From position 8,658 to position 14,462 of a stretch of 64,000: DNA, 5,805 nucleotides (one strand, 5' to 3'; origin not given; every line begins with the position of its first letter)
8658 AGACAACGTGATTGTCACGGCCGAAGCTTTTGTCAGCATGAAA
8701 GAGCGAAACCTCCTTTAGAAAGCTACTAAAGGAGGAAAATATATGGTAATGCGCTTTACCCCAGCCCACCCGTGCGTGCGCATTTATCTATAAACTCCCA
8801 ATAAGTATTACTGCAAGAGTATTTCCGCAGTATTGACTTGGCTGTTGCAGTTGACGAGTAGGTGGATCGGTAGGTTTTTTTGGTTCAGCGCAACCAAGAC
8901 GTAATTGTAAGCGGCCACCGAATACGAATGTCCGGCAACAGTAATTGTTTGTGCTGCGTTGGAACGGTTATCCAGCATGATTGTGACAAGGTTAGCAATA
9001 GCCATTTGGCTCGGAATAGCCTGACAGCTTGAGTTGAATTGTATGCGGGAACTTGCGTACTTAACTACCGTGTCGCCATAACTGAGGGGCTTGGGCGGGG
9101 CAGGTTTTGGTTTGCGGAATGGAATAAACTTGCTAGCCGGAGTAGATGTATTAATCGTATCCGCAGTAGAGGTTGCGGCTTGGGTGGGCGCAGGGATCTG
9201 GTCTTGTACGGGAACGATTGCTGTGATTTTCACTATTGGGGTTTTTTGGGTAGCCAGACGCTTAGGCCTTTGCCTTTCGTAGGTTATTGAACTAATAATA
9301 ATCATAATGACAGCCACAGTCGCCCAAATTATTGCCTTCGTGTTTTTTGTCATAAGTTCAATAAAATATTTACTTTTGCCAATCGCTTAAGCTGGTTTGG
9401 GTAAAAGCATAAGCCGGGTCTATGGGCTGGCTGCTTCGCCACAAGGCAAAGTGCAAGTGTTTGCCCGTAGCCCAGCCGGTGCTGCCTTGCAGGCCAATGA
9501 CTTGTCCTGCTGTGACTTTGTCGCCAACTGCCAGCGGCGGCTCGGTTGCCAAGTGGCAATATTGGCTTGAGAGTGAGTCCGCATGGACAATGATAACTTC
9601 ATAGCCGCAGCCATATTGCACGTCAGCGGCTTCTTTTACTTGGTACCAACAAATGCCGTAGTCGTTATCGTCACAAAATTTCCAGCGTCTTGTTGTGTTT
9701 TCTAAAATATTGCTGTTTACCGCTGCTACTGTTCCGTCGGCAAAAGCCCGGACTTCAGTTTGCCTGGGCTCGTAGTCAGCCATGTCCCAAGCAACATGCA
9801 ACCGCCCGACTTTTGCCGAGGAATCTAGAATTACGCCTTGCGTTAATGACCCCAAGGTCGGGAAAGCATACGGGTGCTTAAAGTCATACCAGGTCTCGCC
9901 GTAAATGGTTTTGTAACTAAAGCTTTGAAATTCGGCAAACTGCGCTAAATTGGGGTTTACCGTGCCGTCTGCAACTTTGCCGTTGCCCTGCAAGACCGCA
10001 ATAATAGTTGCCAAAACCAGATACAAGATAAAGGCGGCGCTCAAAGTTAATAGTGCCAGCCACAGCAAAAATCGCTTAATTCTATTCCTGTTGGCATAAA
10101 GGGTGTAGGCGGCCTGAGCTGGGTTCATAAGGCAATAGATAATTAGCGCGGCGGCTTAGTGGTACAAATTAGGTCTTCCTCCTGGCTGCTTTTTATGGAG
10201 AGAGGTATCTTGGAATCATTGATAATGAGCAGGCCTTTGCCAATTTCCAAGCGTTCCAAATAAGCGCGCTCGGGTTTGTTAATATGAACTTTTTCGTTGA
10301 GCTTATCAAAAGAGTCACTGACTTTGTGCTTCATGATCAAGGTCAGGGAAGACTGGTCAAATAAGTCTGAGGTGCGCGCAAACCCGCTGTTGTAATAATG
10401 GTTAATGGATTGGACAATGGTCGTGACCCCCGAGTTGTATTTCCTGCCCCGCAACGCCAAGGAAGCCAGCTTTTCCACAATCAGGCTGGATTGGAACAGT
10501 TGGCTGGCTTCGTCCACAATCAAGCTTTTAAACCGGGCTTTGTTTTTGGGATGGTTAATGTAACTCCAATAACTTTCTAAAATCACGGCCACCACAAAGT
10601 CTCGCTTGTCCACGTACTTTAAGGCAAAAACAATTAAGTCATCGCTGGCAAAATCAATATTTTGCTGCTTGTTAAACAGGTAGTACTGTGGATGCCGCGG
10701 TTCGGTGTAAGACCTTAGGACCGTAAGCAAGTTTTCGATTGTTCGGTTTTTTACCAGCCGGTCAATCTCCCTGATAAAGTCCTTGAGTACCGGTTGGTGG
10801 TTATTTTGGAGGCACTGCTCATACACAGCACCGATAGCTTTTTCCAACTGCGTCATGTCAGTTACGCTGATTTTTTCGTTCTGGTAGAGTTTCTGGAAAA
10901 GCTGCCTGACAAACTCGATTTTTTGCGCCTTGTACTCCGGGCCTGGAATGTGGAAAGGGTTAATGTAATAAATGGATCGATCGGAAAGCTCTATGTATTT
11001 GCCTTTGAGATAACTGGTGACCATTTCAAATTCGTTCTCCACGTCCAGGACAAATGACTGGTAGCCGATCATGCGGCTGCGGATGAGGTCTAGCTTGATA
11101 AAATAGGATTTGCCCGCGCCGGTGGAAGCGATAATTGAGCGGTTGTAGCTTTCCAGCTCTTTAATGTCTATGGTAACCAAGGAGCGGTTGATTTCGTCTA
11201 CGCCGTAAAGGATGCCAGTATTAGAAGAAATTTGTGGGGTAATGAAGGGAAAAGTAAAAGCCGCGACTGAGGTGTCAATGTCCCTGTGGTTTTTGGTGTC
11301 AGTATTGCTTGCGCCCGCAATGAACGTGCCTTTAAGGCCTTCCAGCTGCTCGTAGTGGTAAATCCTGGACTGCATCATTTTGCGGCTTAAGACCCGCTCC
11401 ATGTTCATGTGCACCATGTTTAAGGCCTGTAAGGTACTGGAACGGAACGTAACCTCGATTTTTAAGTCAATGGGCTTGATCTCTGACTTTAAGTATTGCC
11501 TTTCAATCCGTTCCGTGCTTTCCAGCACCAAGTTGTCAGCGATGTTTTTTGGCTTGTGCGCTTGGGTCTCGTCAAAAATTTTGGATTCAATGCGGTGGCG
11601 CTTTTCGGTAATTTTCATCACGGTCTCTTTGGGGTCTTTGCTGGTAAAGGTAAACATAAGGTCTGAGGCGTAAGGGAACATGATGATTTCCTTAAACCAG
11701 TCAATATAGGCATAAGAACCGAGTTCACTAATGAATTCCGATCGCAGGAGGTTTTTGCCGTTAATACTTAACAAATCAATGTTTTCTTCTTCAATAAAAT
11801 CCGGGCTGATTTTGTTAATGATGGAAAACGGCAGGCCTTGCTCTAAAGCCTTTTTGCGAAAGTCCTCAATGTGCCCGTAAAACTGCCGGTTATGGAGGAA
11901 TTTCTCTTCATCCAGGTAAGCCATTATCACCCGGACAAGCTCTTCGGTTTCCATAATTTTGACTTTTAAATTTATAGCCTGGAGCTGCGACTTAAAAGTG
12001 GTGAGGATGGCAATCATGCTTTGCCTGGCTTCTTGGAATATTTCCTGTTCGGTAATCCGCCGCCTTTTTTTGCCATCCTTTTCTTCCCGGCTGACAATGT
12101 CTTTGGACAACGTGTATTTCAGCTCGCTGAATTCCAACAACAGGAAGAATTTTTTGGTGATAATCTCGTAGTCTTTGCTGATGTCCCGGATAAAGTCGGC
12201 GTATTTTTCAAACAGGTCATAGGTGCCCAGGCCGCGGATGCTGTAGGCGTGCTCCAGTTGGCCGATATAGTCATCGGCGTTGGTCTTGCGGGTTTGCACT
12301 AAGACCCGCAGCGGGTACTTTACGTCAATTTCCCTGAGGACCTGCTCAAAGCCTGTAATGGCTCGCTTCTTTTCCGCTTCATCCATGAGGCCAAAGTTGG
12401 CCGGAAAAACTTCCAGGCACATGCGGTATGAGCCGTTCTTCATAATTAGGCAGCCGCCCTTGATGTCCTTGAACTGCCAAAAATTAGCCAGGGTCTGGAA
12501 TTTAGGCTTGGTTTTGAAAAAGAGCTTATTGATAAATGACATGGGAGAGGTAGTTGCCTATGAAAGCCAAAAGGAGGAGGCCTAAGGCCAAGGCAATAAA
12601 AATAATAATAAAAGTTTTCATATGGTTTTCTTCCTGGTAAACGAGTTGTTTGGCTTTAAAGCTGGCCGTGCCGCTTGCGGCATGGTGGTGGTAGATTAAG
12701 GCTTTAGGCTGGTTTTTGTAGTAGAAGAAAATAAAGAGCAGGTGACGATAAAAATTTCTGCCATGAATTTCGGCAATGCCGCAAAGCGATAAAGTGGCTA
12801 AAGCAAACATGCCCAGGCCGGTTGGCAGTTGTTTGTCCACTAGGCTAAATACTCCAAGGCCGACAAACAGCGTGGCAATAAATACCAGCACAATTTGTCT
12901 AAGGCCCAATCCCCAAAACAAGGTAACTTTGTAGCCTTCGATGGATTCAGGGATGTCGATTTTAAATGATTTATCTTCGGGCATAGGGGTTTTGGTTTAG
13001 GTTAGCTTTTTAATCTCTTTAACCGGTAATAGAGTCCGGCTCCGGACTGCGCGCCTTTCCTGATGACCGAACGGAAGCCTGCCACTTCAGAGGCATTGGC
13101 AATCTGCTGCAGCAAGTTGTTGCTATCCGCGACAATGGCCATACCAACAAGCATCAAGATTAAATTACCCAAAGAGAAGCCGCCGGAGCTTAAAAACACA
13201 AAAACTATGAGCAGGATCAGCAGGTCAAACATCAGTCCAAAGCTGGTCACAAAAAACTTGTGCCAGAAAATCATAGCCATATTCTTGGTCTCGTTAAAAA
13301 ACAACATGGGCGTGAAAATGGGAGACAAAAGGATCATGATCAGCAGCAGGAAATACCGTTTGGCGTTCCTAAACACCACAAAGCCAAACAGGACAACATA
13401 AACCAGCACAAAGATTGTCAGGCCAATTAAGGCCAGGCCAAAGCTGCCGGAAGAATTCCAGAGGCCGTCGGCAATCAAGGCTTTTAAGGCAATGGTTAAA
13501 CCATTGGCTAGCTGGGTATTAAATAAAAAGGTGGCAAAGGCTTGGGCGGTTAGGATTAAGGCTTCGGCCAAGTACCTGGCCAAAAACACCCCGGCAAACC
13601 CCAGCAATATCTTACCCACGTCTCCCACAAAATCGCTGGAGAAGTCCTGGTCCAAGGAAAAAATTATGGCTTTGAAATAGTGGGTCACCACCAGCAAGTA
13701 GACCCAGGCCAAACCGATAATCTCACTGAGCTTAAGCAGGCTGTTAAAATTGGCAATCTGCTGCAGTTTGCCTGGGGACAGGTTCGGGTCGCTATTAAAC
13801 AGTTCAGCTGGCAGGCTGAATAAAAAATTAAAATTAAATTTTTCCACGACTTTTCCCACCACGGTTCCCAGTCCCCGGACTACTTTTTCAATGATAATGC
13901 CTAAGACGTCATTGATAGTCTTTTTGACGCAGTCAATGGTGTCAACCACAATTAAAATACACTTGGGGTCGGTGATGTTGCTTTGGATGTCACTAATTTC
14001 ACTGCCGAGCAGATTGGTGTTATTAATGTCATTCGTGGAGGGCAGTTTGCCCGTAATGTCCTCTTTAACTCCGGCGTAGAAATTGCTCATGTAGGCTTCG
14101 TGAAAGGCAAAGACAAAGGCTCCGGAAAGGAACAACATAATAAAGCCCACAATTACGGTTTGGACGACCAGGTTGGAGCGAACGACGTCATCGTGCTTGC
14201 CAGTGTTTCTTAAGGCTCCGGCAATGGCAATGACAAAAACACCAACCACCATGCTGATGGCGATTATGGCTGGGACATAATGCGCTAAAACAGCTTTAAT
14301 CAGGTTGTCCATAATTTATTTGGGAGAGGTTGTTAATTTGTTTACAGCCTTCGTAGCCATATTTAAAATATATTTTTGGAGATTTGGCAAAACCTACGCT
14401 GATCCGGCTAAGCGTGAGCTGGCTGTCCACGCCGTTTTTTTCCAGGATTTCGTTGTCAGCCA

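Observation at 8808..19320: Minus-strand T4SS/conjugation-like operon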

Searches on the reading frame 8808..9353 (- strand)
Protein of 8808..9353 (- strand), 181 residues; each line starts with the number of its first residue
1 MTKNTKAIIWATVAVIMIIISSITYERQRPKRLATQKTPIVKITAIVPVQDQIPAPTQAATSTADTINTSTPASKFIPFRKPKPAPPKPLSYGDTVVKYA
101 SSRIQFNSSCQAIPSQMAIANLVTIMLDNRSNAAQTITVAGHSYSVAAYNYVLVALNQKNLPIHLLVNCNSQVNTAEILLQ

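Call 4: search_protein_families(library=pfam, proteins=[window:8808-9353:-], max_evalue=0.1)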
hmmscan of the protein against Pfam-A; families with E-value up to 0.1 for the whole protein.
window:8808-9353:- (181 aa): 0 families

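Call 5: search_protein_families(library=ncbifam, proteins=[window:8808-9353:-], max_evalue=0.1)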
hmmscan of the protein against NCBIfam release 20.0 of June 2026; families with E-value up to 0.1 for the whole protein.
window:8808-9353:- (181 aa): 0 families

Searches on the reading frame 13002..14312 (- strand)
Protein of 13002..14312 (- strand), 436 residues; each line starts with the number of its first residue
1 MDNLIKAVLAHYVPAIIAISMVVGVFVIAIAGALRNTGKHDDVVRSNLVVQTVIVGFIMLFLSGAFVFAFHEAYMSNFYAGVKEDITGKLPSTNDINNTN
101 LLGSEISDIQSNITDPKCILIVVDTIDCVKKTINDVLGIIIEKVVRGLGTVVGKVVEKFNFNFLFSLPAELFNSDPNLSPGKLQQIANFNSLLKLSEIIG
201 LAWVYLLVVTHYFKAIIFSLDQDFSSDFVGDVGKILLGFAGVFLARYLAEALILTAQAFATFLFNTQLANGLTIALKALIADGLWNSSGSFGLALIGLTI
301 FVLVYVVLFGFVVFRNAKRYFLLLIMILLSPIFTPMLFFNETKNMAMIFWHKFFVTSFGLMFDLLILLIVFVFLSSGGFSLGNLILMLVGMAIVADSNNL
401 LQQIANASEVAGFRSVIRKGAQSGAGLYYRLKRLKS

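Call 4: search_protein_families(library=pfam, proteins=[window:13002-14312:-], max_evalue=0.1)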
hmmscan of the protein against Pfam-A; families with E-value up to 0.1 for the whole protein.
window:13002-14312:- (436 aa): 0 families

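Call 5: search_protein_families(library=ncbifam, proteins=[window:13002-14312:-], max_evalue=0.1)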
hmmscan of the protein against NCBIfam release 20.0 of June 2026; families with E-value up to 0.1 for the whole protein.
window:13002-14312:- (436 aa): 0 families

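Call 53: search_protein_families(library=pfam, alignment_id=A2, max_evalue=5)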
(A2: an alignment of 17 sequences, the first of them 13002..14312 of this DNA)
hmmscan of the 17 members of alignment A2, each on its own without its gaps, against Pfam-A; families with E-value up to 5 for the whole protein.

A. member 1, window:13002-14312:- (436 aa): 0 families

B. families by the number of members that match (of 17 scanned): 7 families
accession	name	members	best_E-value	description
PF24959.1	FH3_FHOD1-3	3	0.026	FHOD1/3 FH3 domain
PF20563.3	DUF6773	1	0.026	Family of unknown function (DUF6773)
PF00335.26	Tetraspanin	1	0.027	Tetraspanin family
PF08122.17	NDUF_B12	1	0.15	NADH-ubiquinone oxidoreductase B12 subunit family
PF04610.19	TrbL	1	0.21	TrbL/VirB6 plasmid conjugal transfer protein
PF20358.3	DUF6653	1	0.61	Family of unknown function (DUF6653)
PF03597.20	FixS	1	1.2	Cytochrome oxidase maturation protein cbb3-type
